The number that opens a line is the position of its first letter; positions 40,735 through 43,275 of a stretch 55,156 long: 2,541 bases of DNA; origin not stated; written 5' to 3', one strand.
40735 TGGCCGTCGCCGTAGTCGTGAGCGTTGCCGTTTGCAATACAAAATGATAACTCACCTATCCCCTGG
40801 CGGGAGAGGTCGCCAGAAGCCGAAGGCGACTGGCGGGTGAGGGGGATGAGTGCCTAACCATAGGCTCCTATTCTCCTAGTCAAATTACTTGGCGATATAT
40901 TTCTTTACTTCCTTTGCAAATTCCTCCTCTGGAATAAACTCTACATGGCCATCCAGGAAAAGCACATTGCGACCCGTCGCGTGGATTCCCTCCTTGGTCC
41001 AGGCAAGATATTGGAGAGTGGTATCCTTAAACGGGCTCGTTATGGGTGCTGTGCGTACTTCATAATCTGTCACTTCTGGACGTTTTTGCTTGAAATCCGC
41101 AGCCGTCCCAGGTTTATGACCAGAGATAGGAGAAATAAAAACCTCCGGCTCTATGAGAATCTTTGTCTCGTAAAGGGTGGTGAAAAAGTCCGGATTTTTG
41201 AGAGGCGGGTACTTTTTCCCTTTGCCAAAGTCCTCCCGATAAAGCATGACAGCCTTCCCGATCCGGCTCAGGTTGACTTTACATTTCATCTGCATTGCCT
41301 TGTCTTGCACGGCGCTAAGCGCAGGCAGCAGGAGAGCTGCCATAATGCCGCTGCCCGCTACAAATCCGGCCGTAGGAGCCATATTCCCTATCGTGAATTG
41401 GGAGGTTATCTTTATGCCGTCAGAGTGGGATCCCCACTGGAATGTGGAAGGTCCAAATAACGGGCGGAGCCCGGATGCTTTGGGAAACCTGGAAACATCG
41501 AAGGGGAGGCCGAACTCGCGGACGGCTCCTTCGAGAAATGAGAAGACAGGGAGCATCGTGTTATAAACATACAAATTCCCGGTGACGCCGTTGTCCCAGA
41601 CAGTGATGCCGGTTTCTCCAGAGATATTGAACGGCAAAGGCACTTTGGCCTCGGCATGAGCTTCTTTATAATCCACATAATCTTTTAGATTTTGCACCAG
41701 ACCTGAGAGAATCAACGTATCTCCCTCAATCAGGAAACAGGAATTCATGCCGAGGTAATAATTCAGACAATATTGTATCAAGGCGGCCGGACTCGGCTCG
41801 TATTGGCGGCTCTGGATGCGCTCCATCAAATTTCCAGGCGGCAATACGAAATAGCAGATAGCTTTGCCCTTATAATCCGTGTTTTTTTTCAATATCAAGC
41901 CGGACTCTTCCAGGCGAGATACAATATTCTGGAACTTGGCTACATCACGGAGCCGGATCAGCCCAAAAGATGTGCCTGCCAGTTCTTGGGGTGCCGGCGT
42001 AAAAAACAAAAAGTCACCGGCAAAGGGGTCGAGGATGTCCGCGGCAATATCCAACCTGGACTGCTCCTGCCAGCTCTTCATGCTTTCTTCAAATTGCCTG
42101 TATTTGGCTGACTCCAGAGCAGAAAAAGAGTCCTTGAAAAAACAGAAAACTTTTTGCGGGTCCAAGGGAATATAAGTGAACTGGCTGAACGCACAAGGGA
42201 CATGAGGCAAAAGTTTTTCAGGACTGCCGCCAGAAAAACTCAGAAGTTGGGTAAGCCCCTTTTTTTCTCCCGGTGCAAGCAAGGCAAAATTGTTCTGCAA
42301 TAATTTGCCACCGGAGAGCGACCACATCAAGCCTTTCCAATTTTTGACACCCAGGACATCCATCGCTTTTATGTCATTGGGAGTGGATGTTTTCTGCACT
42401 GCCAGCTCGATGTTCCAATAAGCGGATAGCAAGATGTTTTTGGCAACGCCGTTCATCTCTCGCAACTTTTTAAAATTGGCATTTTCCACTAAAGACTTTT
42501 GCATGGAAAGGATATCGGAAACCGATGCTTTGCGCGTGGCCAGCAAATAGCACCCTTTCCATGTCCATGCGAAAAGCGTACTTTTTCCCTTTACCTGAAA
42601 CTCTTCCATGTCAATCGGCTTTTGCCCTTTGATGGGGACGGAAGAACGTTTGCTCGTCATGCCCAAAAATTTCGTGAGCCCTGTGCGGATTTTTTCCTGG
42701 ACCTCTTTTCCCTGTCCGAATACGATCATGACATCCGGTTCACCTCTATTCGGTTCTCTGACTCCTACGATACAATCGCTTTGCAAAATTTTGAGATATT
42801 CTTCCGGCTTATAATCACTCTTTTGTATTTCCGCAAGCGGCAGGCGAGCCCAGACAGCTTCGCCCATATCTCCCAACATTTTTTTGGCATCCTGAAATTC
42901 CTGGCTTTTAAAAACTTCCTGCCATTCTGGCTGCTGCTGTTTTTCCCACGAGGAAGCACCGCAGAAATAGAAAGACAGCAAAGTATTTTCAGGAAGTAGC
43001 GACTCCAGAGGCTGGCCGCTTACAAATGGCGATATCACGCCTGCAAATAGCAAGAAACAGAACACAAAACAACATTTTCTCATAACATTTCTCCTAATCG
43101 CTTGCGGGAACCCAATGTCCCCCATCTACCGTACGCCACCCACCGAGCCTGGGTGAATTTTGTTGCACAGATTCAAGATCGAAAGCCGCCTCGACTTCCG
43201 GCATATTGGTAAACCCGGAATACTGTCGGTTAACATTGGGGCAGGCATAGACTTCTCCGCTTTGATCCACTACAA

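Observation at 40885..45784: Two tandem paralogs carry pseudopilin modules at the C-terminus, behind a 585-685-aa secreted domain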

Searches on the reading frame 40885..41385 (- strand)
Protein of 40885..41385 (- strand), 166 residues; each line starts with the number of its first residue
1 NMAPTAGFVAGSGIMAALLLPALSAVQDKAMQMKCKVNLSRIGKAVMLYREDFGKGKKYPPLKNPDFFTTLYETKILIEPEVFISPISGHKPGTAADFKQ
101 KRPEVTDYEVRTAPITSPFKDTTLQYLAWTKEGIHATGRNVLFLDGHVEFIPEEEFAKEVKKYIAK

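Call 19: search_solved_structures(query=window:40885-41385:-, max_evalue=10, show_alignments=2)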
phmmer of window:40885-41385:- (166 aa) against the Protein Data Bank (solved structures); distinct sequences matched with E-value up to 10: 1.
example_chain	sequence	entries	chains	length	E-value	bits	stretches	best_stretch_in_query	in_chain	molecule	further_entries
5jhe_A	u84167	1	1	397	0.45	13.2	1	97-154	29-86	Peptidyl-prolyl cis-trans isomerase CYP7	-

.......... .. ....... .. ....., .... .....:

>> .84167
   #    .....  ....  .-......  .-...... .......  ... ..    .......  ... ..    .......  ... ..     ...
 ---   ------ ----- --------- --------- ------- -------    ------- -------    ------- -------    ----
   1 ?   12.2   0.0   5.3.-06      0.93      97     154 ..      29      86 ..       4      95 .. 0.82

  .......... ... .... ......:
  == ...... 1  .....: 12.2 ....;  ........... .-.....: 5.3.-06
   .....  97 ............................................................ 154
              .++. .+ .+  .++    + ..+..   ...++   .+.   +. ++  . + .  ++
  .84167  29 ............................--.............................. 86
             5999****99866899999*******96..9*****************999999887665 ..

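Call 56: search_solved_structures(query=A8, max_evalue=1, show_alignments=2)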
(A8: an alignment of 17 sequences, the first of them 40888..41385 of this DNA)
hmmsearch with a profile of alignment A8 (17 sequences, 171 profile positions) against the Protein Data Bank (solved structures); distinct sequences matched with E-value up to 1: 19.
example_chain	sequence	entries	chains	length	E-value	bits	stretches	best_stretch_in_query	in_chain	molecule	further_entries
5wda_A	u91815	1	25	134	9.2e-07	31.8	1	10-74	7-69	General secretion pathway protein G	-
8tj2_C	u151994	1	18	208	1.8e-06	30.9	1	10-63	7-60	Type IV major pilin protein PilA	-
9egp_A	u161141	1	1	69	1.2e-05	28.2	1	10-61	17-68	Geopilin domain 1 protein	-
6xxd_A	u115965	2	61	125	2.1e-05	27.4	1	10-72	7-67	PilA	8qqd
2m7g_A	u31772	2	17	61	4e-05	26.5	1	10-62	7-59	Geopilin domain 1 protein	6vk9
7tgg_A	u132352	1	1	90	8.1e-05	25.5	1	10-62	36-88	Geopilin domain 1 protein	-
8pfb_G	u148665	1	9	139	0.0002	24.2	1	10-58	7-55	Type IV pilin PilE1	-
3g20_A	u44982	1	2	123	0.00023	24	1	17-77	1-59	Type II secretion protein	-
2hi2_A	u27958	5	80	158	0.0044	19.9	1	10-64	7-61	Fimbrial protein | PilA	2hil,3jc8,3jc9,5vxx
1ay2_A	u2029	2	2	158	0.0048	19.7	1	10-64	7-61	TYPE 4 PILIN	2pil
5kua_A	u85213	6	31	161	0.018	17.8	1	10-61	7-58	pilin | Neisseria meningitidis PilE variant SB-GATDH | Neisseria meningitidis PilE, SB-DATDH variant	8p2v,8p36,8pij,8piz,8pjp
8p3b_A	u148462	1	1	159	0.02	17.7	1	10-61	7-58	Fimbrial protein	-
9xnh_I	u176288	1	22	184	0.13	15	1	8-37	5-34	pilus-like-gamma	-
9xnc_G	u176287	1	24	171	0.22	14.3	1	8-35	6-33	Bacteria pilus (like)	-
8tob_GA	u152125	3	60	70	0.32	13.8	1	10-48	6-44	Fimbrial protein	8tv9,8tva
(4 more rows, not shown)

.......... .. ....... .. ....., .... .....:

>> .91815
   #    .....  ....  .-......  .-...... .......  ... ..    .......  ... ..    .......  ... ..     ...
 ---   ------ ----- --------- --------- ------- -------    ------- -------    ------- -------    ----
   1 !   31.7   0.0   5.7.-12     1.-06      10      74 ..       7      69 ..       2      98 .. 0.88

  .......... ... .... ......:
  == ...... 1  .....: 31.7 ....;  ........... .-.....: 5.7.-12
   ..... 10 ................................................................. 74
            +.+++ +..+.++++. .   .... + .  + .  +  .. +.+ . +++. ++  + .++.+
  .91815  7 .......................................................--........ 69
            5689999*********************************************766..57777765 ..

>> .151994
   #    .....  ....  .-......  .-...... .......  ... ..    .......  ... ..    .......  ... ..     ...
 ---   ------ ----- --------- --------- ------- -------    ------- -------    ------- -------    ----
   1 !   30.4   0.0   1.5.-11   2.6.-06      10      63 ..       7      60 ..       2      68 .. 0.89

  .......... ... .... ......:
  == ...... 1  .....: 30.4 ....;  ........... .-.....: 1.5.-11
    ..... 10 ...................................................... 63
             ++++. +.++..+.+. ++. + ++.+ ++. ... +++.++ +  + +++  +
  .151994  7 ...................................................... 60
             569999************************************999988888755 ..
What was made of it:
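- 41308..41367 (-): p2 residual alpha1-N stub, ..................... The profile aligns to GspG and PilA from residue 7 (call 56).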

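Call 65: predict_structure(alignment_id=A8)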
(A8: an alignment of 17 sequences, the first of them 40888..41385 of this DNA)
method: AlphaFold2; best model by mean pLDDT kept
length: 166 residues; sequences in the alignment: 17
mean_pLDDT: 90.4   pTM: 0.82
mean pLDDT of the five models: 90.4, 89.9, 89.2, 88.9, 87.4
residues with pLDDT >= 90: 130; 70-90: 16; 50-70: 15; < 50: 5
segments of 3 or more residues with pLDDT < 50: none
pLDDT, mean of each block of 10 residues (from residue 1): 50 63 90 97 98 94 98 98 98 98 98 91 95 97 97 95 74
secondary structure, 60 per line:
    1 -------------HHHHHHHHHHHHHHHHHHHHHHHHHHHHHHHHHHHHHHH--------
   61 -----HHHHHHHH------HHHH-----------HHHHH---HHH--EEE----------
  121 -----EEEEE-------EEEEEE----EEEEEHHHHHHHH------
elements in order: H14-52 H66-73 H80-83 H95-99 E108-110 E126-130 E138-143 E148-152 H153-160
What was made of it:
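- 40888..41307 (-): p2 alpha1-C plus DUF1559/H-X9-DG-type head, with the H-X9-DG motif at 40948-40983. AF2 of the tail gives pLDDT 90.4: helix, four strands, C-terminal helix (call 65).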

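Call 68: fold_search(model_id=the predicted structure, library=pdb)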
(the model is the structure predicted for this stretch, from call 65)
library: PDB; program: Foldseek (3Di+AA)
matches with E <= 10: 243; with E <= 0.001: 0
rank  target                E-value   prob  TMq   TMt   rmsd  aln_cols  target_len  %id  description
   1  2opd_A                9.2e-01  0.11  0.28  0.35   9.0       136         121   15  Structure of the Neisseria meningitidis minor Type IV pilin, PilX (released 2007-10-23)
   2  3mjx                  1.0e+00  0.08  0.19  0.06  10.4        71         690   15  Crystal structure of myosin-2 motor domain in complex with ADP-Metavanadate and blebbistatin (released 2011-04-27)
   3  2jj9                  1.2e+00  0.08  0.19  0.06  10.4        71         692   15  Crystal structure of myosin-2 in complex with ADP-metavanadate (released 2009-01-13)
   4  3ajy_A                1.6e+00  0.14  0.13  0.16   2.6        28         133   21  Crystal Structure of Ancestral Congerin Con-anc (released 2011-05-18)
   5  2x9h                  1.6e+00  0.07  0.19  0.06   7.3        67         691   16  CRYSTAL STRUCTURE OF MYOSIN-2 MOTOR DOMAIN IN COMPLEX WITH ADP- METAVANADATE AND PENTACHLOROCARBAZOLE (released 2011-05-11)
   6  1beq                  1.8e+00  0.02  0.13  0.09  15.1       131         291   11  INTERACTION BETWEEN PROXIMAL AND DISTALS REGIONS OF CYTOCHROME C PEROXIDASE (released 1998-10-21)
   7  4lbq_B                2.2e+00  0.12  0.13  0.17   2.5        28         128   18  Crystal structure of mouse galectin-1 (released 2014-07-02)
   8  4rcr_H                2.2e+00  0.09  0.11  0.08   4.9        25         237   20  STRUCTURE OF THE REACTION CENTER FROM RHODOBACTER SPHAEROIDES R-26 AND 2.4.1: PROTEIN-COFACTOR (BACTERIOCHLOROPHYLL, B (released 1993-10-31)
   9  8a0k_C                2.4e+00  0.18  0.20  0.17   4.5        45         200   13  crystal structure of the kinetoplastid kinetochore protein Trypanosoma brucei KKT3 Divergent Polo-Box domain (released 2022-06-15)
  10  3m2m_A                2.4e+00  0.12  0.13  0.17   2.5        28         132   18  Rat galectin-1 complex with lactose (released 2010-07-21)
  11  5i5d_B                2.4e+00  0.05  0.11  0.06   8.2        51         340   22  Salmonella global domain 245 (released 2017-04-19)
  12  1wlc                  2.5e+00  0.12  0.13  0.16   2.6        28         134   11  Congerin II Y16S/T88I double mutant (released 2005-06-07)
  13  4ga9_A                2.5e+00  0.12  0.14  0.17   2.4        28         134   18  Crystal Structure of Rat Galectin-1 in Complex with Lactose (released 2013-08-07)
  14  8hnu_A                2.5e+00  0.07  0.13  0.03   4.6        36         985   22  Cellodextrin phosphorylase stable variant from Clostridium thermocellum (released 2023-12-13)
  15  3elg_A                2.7e+00  0.14  0.14  0.19   1.7        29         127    7  Crystal structure of a putative periplasmic protein of unknown function (bvu_2443) from bacteroides vulgatus atcc 8482 (released 2008-10-14)
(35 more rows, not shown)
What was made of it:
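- Tried and rejected: On the p2 tail it returned nothing significant (call 68).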

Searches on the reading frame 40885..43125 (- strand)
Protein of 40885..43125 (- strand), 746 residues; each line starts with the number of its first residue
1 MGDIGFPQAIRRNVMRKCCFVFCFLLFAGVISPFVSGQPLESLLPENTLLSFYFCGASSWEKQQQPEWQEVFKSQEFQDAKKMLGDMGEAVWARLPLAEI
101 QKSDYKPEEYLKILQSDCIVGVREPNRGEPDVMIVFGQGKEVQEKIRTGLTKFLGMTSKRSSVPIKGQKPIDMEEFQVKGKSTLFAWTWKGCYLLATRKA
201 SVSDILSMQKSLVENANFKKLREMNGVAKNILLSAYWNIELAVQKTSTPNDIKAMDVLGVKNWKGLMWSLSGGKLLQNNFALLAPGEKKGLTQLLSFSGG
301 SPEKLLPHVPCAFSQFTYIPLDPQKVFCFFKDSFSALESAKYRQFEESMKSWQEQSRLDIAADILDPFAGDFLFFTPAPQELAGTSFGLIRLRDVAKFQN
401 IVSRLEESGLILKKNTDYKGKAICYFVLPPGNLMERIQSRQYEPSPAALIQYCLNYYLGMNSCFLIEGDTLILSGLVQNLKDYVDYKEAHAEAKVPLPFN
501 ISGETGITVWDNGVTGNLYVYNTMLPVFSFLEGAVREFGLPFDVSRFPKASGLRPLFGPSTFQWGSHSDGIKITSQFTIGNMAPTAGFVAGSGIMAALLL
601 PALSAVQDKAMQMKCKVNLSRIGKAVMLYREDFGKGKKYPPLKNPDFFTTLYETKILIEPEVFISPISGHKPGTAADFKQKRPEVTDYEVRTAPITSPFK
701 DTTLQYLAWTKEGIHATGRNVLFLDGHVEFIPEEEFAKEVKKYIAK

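Call 3: search_protein_families(library=pfam, proteins=[window:40885-43125:-], max_evalue=1)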
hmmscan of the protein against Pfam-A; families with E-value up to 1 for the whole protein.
window:40885-43125:- (746 aa): 1 family
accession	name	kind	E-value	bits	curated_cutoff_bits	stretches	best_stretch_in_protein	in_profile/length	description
PF07596.16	SBP_bac_10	-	0.011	16.2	23.3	0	714-733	244-263/268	Protein of unknown function (DUF1559)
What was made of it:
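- Checked: The DUF1559 match is partial and below cutoff: 16.2 against 23.3 bits (call 3).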

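Call 4: search_protein_families(library=ncbifam, proteins=[window:40885-43125:-], max_evalue=1)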
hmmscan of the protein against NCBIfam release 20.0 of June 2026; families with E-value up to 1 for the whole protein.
window:40885-43125:- (746 aa): 2 families
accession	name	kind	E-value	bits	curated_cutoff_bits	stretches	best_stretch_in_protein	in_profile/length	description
TIGR04294.2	pre_pil_HX9DG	domain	0.00075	19.2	19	1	715-732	5-22/22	H-X9-DG-CTERM domain-containing protein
TIGR01710.1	typeII_sec_gspG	equivalog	0.033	14.2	88.85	1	593-634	16-57/134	type II secretion system major pseudopilin GspG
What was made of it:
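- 40888..41307 (-): TIGR04294 19.2 bits against cutoff 19 (call 4).
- On DUF1559 / H-X9-DG (PF07596, TIGR04294): TIGR04294 scores 19.2 bits against cutoff 19, E=7.5e-4 (call 4).
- On T2SS major pseudopilin GspG (TIGR01710 / PF08334): p2 scores 14.2 bits against 88.85 (call 4).
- Checked: TIGR04294 scores 19.2 bits against a cutoff of 19 (call 4).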

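Call 12: find_homologous_proteins(query=window:40885-43083:-)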
Query window:40885-43083:- (732 aa): 1 proteins with E <= 0.001 among 8000 candidates.
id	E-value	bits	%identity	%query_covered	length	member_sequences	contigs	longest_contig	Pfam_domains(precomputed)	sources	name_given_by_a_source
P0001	0.0e+0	1689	100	100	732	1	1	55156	-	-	-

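Call 67: find_related_loci(query=A6, collection=genome_contigs, flank=10000)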
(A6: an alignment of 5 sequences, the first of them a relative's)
Query A6 (732 aa) in genome_contigs; peptide patterns used: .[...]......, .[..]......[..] (x = any residue, [..] = any of these).
599 stretches matched a pattern (row limit reached: there are more); 27 encode a relative of the query (tblastn E <= 1e-3); 27 distinct loci.
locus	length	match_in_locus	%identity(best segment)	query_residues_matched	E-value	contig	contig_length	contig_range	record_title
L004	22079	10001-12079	38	20-724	2e-136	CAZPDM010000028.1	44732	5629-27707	MAG TPA_asm: uncultured Planctomycetota bacterium isolate binchicken_co22_255 genome assembly, contig: NODE_875_length_4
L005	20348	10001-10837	30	438-727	7e-17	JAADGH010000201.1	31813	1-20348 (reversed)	MAG: Planctomycetota bacterium isolate M_MetaBat.109 contig-127_2878, whole genome shotgun sequence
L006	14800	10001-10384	30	577-728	2e-12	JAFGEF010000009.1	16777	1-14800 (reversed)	MAG: Sedimentisphaerales bacterium isolate Zod_Metabat.1213 k87_418656, whole genome shotgun sequence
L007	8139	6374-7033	28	490-728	4e-12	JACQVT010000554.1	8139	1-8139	MAG: Planctomycetota bacterium isolate NC_groundwater_1470_Ag_S-0.65um_67_16 S_p65_S5_coassembly_k141_3346429, whole gen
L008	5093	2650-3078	29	580-724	7e-10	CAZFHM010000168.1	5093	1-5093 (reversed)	MAG TPA_asm: uncultured Pirellulales bacterium isolate binchicken_co34_544 genome assembly, contig: NODE_29889_length_50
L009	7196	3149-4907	28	580-724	6e-9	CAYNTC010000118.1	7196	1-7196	MAG TPA_asm: uncultured Pirellulales bacterium isolate binchicken_co34_499 genome assembly, contig: NODE_18603_length_71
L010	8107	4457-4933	26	545-727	1e-8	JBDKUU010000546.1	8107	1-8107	MAG: Phycisphaerales bacterium isolate 8_bin.166 c_000000993594, whole genome shotgun sequence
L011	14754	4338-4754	27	579-732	5e-8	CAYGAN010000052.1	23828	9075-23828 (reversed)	MAG TPA_asm: uncultured Planctomycetales bacterium isolate ERP108616_co2_66 genome assembly, contig: NODE_2945_length_23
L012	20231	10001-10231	35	579-652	1e-7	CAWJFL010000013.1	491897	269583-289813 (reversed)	MAG: uncultured Verrucomicrobiae bacterium isolate MFD09222.bin.2.60 genome assembly, contig: contig_67824, whole genome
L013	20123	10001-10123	44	579-619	2e-7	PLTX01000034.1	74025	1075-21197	MAG: Verrucomicrobia bacterium isolate bog_1451 73.20120700_S1D.122_contig_35972, whole genome shotgun sequence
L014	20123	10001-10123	49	579-619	3e-7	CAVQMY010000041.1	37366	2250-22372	MAG: uncultured Verrucomicrobiae bacterium isolate MFD00082.bin.2.52 genome assembly, contig: contig_25244, whole genome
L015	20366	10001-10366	27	580-722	8e-7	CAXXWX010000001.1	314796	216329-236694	MAG: Phycisphaerae bacterium isolate e6993cc0-709b-411a-8bd5-6f5b4bf9d55c genome assembly, contig: contig_1, whole genom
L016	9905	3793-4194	29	583-728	8e-7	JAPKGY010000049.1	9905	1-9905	MAG: Phycisphaerae bacterium isolate PDA_C_MAG.97 MAG.97_49, whole genome shotgun sequence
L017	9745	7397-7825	28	581-724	2e-6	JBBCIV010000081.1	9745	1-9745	MAG: Phycisphaerae bacterium isolate MAG_CPA_08 P10A_000000121606, whole genome shotgun sequence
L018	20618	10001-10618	27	502-728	3e-6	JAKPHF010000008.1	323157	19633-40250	MAG: Planctomycetota bacterium isolate USOA134_maxbin.073 k141_1075696, whole genome shotgun sequence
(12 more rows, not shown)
